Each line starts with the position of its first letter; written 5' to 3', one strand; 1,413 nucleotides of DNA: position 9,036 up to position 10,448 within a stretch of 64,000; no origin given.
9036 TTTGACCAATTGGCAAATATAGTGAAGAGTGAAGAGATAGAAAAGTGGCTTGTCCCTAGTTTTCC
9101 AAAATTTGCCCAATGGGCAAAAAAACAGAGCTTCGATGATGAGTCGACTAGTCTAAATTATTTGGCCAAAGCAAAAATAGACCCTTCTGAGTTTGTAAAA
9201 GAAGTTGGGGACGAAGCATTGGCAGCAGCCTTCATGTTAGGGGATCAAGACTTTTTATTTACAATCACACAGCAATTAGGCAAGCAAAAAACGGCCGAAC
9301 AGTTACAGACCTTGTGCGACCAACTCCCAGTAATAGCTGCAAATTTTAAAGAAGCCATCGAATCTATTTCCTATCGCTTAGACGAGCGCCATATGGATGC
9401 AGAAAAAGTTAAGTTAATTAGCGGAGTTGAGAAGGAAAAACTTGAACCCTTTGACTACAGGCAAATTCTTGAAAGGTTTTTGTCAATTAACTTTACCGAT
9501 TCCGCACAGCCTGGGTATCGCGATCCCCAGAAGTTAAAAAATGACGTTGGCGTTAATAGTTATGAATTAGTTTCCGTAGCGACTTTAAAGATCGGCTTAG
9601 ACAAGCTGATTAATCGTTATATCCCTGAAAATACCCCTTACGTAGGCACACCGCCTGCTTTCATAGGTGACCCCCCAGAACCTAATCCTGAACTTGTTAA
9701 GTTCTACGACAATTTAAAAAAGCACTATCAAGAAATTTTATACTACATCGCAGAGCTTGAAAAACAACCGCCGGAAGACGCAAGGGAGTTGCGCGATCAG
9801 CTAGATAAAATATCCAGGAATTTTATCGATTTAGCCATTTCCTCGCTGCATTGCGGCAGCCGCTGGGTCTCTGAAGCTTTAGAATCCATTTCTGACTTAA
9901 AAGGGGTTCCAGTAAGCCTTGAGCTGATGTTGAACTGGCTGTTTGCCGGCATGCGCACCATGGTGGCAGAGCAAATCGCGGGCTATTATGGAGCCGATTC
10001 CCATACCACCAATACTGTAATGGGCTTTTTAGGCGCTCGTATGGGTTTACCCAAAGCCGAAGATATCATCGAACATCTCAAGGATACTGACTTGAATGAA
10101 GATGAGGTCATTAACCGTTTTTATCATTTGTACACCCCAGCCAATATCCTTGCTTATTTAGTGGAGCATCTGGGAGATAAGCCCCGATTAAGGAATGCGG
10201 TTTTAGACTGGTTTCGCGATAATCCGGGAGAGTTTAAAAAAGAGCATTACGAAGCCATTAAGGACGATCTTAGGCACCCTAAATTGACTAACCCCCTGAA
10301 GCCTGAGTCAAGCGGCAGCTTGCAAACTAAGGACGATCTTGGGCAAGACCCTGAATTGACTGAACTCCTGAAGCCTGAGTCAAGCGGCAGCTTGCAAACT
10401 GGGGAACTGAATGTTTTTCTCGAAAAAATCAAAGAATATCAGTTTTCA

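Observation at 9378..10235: A conserved C-terminal module has invariant Cys and His motifs and no recognisable family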

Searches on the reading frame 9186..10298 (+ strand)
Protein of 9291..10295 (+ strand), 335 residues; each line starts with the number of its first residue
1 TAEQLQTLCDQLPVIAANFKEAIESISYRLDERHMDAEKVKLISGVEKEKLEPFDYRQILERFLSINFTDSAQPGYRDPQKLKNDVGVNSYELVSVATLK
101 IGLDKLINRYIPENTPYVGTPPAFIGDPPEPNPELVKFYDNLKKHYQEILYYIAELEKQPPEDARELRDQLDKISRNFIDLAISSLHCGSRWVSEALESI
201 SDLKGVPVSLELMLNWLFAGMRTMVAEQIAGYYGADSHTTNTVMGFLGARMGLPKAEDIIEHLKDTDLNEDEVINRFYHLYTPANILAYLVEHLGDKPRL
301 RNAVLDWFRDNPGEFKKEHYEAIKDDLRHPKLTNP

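Call 7: find_homologous_proteins(query=window:9291-10295:+)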
Query window:9291-10295:+ (335 aa): 1 proteins with E <= 0.001 among 1664 candidates.
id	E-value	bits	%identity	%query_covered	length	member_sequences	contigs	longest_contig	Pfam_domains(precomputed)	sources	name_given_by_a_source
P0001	9.4e-72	260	60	61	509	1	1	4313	-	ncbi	-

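Call 12: find_encoding_contigs(protein=P0001, flank=10000)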
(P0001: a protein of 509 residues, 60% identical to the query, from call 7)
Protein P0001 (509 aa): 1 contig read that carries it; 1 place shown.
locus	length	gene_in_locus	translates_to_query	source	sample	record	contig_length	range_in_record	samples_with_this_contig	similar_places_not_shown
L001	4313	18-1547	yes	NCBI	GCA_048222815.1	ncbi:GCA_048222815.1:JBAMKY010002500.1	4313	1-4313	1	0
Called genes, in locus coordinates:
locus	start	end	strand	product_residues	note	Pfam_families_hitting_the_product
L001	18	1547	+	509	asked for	-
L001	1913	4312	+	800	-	?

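Call 34: find_homologous_proteins(query=A2, max_evalue=0.00001)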
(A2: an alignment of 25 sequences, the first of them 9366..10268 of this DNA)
Query A2 (25 sequences) (301 aa, profile of the alignment): 1 proteins with E <= 0.00001 among 6436 candidates.
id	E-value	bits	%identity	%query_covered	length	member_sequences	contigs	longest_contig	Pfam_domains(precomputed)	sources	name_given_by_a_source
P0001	2.6e-55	206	60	68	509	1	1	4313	-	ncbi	-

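Call 35: search_solved_structures(query=A2, max_evalue=10)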
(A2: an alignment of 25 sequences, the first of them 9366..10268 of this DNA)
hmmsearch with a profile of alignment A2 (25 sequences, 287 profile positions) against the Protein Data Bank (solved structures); distinct sequences matched with E-value up to 10: 7.
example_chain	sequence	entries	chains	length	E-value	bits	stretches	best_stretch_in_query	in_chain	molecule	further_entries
7f0k_A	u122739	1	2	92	0.021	17.5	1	79-135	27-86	Kinetoplastid membrane protein KMP-11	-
5y70_A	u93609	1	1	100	0.026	17.1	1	79-135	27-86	Kinetoplastid membrane protein 11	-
6sm4_A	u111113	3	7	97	0.12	14.9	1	8-68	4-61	Acyl carrier protein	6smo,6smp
6sm6_A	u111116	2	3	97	0.14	14.7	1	8-51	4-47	Acyl carrier protein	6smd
6dvu_A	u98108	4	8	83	0.23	14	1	79-123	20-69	Apolipoprotein C-I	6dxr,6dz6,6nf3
6xl7_A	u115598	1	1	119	0.26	13.9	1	27-79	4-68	SG7.AF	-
3tl4_X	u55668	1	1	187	1.3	11.6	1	27-61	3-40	Glutaminyl-tRNA synthetase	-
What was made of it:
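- On Papain-like / transglutaminase-like thiol enzymes: PDB profile search found nothing relevant (call 35).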

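Call 41: predict_structure(alignment_id=A2)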
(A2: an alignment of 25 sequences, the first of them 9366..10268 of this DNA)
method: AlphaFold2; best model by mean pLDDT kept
length: 301 residues; sequences in the alignment: 25
mean_pLDDT: 85.3   pTM: 0.62
mean pLDDT of the five models: 85.3, 84.0, 83.9, 81.3, 80.8
residues with pLDDT >= 90: 134; 70-90: 129; 50-70: 31; < 50: 7
segments of 3 or more residues with pLDDT < 50: 12-17
pLDDT, mean of each block of 10 residues (from residue 1): 61 48 88 97 94 89 76 98 97 89 92 93 95 90 91 95 85 85 75 86 88 87 79 68 90 91 90 83 79 81 70
secondary structure, 60 per line:
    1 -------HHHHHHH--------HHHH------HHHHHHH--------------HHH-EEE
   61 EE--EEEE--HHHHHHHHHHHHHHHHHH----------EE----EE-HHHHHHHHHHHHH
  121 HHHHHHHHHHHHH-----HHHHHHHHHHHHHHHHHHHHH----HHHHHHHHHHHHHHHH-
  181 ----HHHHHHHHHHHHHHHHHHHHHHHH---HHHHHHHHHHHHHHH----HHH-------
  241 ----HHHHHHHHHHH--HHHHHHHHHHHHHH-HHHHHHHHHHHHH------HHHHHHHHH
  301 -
elements in order: H8-14 H23-26 H33-39 E58-62 E65-68 H71-88 H108-133 H139-159 H164-179 H185-208 H212-226 H245-255 H258-271 H273-285 H292-300

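Call 43: fold_search(model_id=the predicted structure, library=pdb)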
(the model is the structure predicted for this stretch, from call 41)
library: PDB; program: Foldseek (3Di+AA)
matches with E <= 10: 31; with E <= 0.001: 0
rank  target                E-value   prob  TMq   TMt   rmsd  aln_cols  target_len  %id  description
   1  9h3i_A                1.1e+00  0.09  0.14  0.11  18.4       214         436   16  trans-aconitate decarboxylase Tad1- wild type (released 2025-03-19)
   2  9h3i_B                1.6e+00  0.08  0.15  0.11  18.0       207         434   15  trans-aconitate decarboxylase Tad1- wild type (released 2025-03-19)
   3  9h4h_A                2.0e+00  0.06  0.13  0.10  18.6       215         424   12  trans-aconitate decarboxylase Tad1_S320A (released 2025-03-19)
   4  7unh_A                2.6e+00  0.04  0.15  0.16  20.3       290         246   14  De novo designed chlorophyll dimer protein in apo state, SP2 (released 2023-04-19)
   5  6d7o                  2.8e+00  0.04  0.16  0.10  20.8       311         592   12  Crystal Structure of Rat TRPV6* in complex with 2-Aminoethoxydiphenyl borate (2-APB) (released 2018-07-18)
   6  2ps7_B                4.6e+00  0.03  0.17  0.15  17.3       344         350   11  Y295F trichodiene synthase (released 2007-12-18)
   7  7unh_B                4.6e+00  0.02  0.15  0.16  20.1       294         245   14  De novo designed chlorophyll dimer protein in apo state, SP2 (released 2023-04-19)
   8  9iqx_B                4.8e+00  0.06  0.23  0.13  24.0       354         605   12  Cryo-EM structure of the human TRPV4-RhoA in complex with AH001 (released 2025-05-28)
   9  8b77_A                4.8e+00  0.06  0.10  0.04  14.9       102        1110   20  The crystal structure of N828V variant of DNA Pol Epsilon containing dATP in the polymerase active site (released 2023-10-25)
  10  9h4e_D                4.8e+00  0.04  0.13  0.10  20.1       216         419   15  trans-aconitate decarboxylase Tad1- wild type binding with glycerol (released 2025-03-19)
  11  9h3i_C                5.3e+00  0.04  0.15  0.11  18.4       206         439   18  trans-aconitate decarboxylase Tad1- wild type (released 2025-03-19)
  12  7uni_B                5.8e+00  0.03  0.16  0.18  19.9       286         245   13  De novo designed chlorophyll dimer protein with Zn pheophorbide a methyl ester, SP2-ZnPPaM (released 2023-04-19)
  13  6hua_B                5.8e+00  0.02  0.12  0.14  20.1       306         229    9  the competence regulator ComR from Streptococcus vestibularis in complex with its cognate signaling peptide XIP (released 2019-10-23)
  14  7uni_A                6.0e+00  0.07  0.22  0.26  17.9       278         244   12  De novo designed chlorophyll dimer protein with Zn pheophorbide a methyl ester, SP2-ZnPPaM (released 2023-04-19)
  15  3llw_A                6.0e+00  0.03  0.16  0.17  19.2       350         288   11  Crystal structure of geranyltransferase from helicobacter pylori 26695 (released 2010-03-31)
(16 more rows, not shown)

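Call 46: fold_search(model_id=the predicted structure, library=viral)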
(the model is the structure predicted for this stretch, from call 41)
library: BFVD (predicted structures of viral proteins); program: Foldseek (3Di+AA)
matches with E <= 10: 82; with E <= 0.001: 0
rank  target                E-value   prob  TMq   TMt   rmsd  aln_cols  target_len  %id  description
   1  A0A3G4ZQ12            3.2e-02  0.99  0.35  0.31  12.2       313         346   14  Uncharacterized protein [Terrestrivirus sp.]
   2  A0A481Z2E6            1.6e+00  0.06  0.18  0.16  18.6       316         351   14  Uncharacterized protein [Pithovirus LCPAC101]
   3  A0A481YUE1            2.0e+00  0.06  0.14  0.14  20.8       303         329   11  Uncharacterized protein [Marseillevirus LCMAC103]
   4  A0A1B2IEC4            2.2e+00  0.03  0.13  0.09  29.9       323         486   10  Uncharacterized protein [Erwinia phage vB_EamM_Kwan]
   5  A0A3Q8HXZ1            2.5e+00  0.06  0.19  0.22  15.1       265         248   12  Uncharacterized protein [Lactobacillus phage Bromius]
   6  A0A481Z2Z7            2.6e+00  0.05  0.12  0.10  16.5       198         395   12  PAS domain-containing protein [Pithovirus LCPAC102]
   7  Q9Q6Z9                2.7e+00  0.05  0.12  0.15  17.0       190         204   13  Major capsid protein [Beet yellows virus]
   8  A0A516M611            2.9e+00  0.03  0.14  0.08  25.7       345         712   12  (no name in the UniProt tables at hand)
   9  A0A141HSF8            2.9e+00  0.02  0.13  0.14  19.1       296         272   13  (no name in the UniProt tables at hand)
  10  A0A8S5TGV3            3.1e+00  0.02  0.11  0.06  28.6       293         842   10  Uncharacterized protein [Myoviridae sp. ctIty1]
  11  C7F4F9                3.2e+00  0.04  0.15  0.15  26.9       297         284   11  (no name in the UniProt tables at hand)
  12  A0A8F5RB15            3.5e+00  0.04  0.17  0.13  21.9       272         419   12  DNA pilot protein [Microvirus mar48]
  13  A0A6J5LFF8            3.7e+00  0.04  0.17  0.07  22.8       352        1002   10  Uncharacterized protein [uncultured Caudovirales phage]
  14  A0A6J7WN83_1          3.7e+00  0.03  0.14  0.07  25.5       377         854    9  Phage tail tape measure protein [uncultured Caudovirales phage]
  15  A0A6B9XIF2            3.9e+00  0.04  0.11  0.18  13.2       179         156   16  Uncharacterized protein [Lymphocystis disease virus 4]
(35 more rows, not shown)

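Call 56: search_protein_families(library=pfam, alignment_id=A2, max_evalue=5)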
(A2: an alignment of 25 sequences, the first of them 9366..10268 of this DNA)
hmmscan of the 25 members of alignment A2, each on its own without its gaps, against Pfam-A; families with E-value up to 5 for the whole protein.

A. member 1, window:9366-10268:+ (301 aa): 0 families

B. families by the number of members that match (of 25 scanned): 23 families
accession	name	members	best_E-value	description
PF06133.16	Com_YlbF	1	0.00031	Control of competence regulator ComK, YlbF/YmcA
PF10978.13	DUF2785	1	0.0019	Protein of unknown function (DUF2785)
PF14674.12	FANCI_S1-cap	1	0.0068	FANCI solenoid 1 cap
PF14676.12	FANCI_S2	1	0.014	FANCI solenoid 2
PF00719.24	Pyrophosphatase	1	0.016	Inorganic pyrophosphatase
PF16487.10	ArgoMid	1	0.025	Mid domain of argonaute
PF09606.15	Med15_N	1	0.026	ARC105/Med15 mediator subunit N-terminal KIX domain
PF16133.10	DUF4844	1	0.032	Domain of unknown function (DUF4844)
PF18846.6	baeRF_family5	1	0.036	Bacterial archaeo-eukaryotic release factor family 5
PF03937.21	Sdh5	1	0.045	Flavinator of succinate dehydrogenase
PF13678.12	Peptidase_M85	1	0.046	NFkB-p65-degrading zinc protease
PF17243.7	POTRA_TamA_1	1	0.048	POTRA domain TamA domain 1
PF13815.11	Dzip-like_N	1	0.055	Iguana/Dzip1-like DAZ-interacting protein N-terminal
PF22924.1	ACOX_C_alpha1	1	0.085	Acyl-CoA oxidase, C-alpha1 domain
PF20547.3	DUF6761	1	0.094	Family of unknown function (DUF6761)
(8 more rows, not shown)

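Call 58: search_dna_similar(query=window:9366-10268:+, collection=plasmids, mode=protein, max_evalue=0.01)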
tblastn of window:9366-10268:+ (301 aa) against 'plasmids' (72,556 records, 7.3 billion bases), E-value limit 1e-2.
No match.
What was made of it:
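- Tried and rejected: tblastn against plasmids gave no match (call 58).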

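Call 71: predict_structure(alignment_id=A5)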
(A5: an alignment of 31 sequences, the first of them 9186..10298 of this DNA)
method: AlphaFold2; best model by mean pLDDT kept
length: 371 residues; sequences in the alignment: 31
mean_pLDDT: 88.5   pTM: 0.74
mean pLDDT of the five models: 88.5, 87.4, 86.1, 85.5, 84.7
residues with pLDDT >= 90: 199; 70-90: 157; 50-70: 15; < 50: 0
segments of 3 or more residues with pLDDT < 50: none
pLDDT, mean of each block of 10 residues (from residue 1): 90 91 89 94 96 86 76 71 92 98 95 94 87 98 97 93 94 96 97 91 93 97 90 88 82 90 89 86 86 77 89 88 89 87 79 78 67 52
secondary structure, 60 per line:
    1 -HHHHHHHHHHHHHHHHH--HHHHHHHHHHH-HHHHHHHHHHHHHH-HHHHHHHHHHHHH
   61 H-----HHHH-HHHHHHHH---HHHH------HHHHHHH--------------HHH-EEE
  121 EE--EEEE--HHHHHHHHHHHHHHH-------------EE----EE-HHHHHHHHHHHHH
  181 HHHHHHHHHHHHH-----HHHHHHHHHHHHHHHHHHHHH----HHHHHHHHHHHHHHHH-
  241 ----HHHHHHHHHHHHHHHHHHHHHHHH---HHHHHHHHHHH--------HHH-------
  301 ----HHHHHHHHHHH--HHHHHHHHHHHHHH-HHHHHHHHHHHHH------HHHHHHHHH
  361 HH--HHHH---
elements in order: H2-18 H21-31 H33-46 H48-61 H67-70 H72-79 H83-86 H93-99 E118-122 E125-128 H131-145 H168-193 H199-219 H224-239 H245-268 H272-282 H305-315 H318-331 H333-345 H352-362 H365-368
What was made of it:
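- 9852..9854 (+): Codon of Cys1207 (gene 1), candidate nucleophile. It is the last loop residue before helix 224-239 of the model, i.e. a helix N-cap (calls 41, 71).
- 10002..10004 (+): Codon of His1257 (gene 1), candidate general base. It is the second residue of helix 272-282 of the model (call 71).
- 9954..9956 (+): Codon of Arg1241 (gene 1). It lies mid-helix between the Cys helix and the His helix (call 71).
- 9489..9491 (+): Codon of Asn1086 (in INFTD), possible third polar catalytic or oxyanion residue. It is in a loop in the model (call 71).
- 9645..9653 (+): Gly1138-Thr1139-Pro1140 loop. It lies in the loop between helices 131-145 and 168-193 of the model (call 71).
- On Papain-like / transglutaminase-like thiol enzymes: In both models Cys1207 is the residue immediately before a helix (calls 41, 71). 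The only strands are a hairpin at gene 1 aa about 1102-1112 and two-residue bridges (calls 41, 71).
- On NEL E3 ubiquitin ligases: The helical domain is confirmed (calls 41, 71).
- Closest known: Papain-like / transglutaminase-like thiol enzymes. Different: Here the His is in a helix and the domain has only one small hairpin (calls 41, 71).
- There is no beta-sheet lobe to carry the His; the His is in a helix (calls 41, 71). The fold is almost purely helical (calls 41, 71), like many chlamydial and Legionella scaffolding effectors. The invariant polar residues lie mostly at helix ends and in loops (call 71).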

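Call 73: fold_search(model_id=the predicted structure, library=pdb)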
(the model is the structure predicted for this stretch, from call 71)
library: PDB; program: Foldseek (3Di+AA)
matches with E <= 10: 48; with E <= 0.001: 0
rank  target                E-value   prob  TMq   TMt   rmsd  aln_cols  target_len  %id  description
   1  9h3i_A                1.1e+00  0.08  0.12  0.10  19.8       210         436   15  trans-aconitate decarboxylase Tad1- wild type (released 2025-03-19)
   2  6oj6_E                1.1e+00  0.06  0.12  0.07  24.4       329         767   10  In situ structure of rotavirus VP1 RNA-dependent RNA polymerase (DLP_RNA) (released 2019-04-24)
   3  8bp8_q                1.5e+00  0.04  0.11  0.07  24.2       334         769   10  SPA of Trypsin untreated Rotavirus TLP spike (released 2023-04-05)
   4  5qpj                  1.6e+00  0.03  0.11  0.11  27.1       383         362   13  PanDDA analysis group deposition -- Crystal Structure of T. cruzi FPPS in complex with FMOPL000465a (released 2020-04-29)
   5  4qn1                  2.1e+00  0.03  0.11  0.11  22.1       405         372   11  Crystal Structure of a Functionally Uncharacterized Domain of E3 Ubiquitin Ligase SHPRH (released 2014-08-13)
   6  9h3i_B                2.1e+00  0.08  0.14  0.12  19.8       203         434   14  trans-aconitate decarboxylase Tad1- wild type (released 2025-03-19)
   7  9h4h_A                2.7e+00  0.06  0.12  0.11  19.5       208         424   12  trans-aconitate decarboxylase Tad1_S320A (released 2025-03-19)
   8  2ps7_B                2.9e+00  0.04  0.15  0.15  18.2       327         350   12  Y295F trichodiene synthase (released 2007-12-18)
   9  9h3i_C                3.3e+00  0.04  0.12  0.10  19.3       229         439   14  trans-aconitate decarboxylase Tad1- wild type (released 2025-03-19)
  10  5b34                  3.7e+00  0.04  0.14  0.18  16.1       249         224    9  Serial Femtosecond Crystallography (SFX) of Ground State Bacteriorhodopsin Crystallized from Bicelles in Complex with Io (released 2016-11-09)
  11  6d7o                  3.8e+00  0.03  0.13  0.09  19.9       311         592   11  Crystal Structure of Rat TRPV6* in complex with 2-Aminoethoxydiphenyl borate (2-APB) (released 2018-07-18)
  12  8iw1_R                4.0e+00  0.02  0.12  0.15  19.7       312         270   12  Cryo-EM structure of the PEA-bound mTAAR9-Golf complex (released 2023-05-31)
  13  7l2j_A                4.6e+00  0.06  0.17  0.13  21.7       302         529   12  Cryo-EM structure of full-length TRPV1 at pH6c state (released 2021-09-22)
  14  8jo4_A                4.6e+00  0.03  0.12  0.13  18.2       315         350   10  Cryo-EM structure of a Legionella effector complexed with actin and ATP (released 2024-05-01)
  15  8t3m_C                4.8e+00  0.03  0.11  0.13  24.1       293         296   10  TRPV1 in nanodisc bound with 3 LPA molecules (released 2024-05-08)
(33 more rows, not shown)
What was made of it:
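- Closest known: CT622/TaiP of Chlamydia trachomatis. Same: My Foldseek lists also contain isoprenoid and terpene synthases, at non-significant E values of 3-9 (calls 43, 73).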
